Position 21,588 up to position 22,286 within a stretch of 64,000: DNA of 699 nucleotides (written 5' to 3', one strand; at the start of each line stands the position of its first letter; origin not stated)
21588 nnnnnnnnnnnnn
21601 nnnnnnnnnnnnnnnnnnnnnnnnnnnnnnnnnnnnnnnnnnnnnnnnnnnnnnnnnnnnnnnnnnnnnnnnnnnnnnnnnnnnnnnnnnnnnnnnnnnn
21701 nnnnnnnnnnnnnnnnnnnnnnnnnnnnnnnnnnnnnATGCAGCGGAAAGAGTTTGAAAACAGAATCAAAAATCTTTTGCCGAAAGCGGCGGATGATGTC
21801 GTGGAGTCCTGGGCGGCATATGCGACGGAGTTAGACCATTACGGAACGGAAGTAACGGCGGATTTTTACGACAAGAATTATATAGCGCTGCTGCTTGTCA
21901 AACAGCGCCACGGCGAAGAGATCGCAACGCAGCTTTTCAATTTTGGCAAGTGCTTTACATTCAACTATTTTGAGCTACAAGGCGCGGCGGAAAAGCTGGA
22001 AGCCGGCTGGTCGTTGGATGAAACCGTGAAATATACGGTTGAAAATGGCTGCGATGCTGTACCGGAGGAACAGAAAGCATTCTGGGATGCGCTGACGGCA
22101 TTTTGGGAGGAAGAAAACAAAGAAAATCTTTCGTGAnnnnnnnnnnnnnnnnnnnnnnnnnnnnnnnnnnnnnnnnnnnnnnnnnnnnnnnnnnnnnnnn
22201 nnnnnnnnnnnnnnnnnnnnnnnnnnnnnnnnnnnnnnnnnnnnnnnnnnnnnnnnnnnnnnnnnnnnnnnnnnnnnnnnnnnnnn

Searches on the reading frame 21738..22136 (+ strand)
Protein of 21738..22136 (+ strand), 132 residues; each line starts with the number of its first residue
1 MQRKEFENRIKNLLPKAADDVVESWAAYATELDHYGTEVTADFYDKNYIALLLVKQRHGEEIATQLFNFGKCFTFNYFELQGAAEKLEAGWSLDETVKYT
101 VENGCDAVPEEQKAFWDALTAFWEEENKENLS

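Call 9: search_protein_families(library=pfam, proteins=[window:21738-22136:+], max_evalue=0.01)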
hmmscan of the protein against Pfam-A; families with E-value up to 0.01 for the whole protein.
window:21738-22136:+ (132 aa): 1 family
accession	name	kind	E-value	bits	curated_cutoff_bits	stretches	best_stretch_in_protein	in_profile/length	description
PF14775.11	NYD-SP28_assoc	-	0.0094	16.5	27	0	105-124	7-26/60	Sperm tail C-terminal domain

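Call 10: search_protein_families(library=phrogs, proteins=[window:21738-22136:+], max_evalue=0.01)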
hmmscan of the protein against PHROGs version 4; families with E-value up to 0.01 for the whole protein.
window:21738-22136:+ (132 aa): 0 families
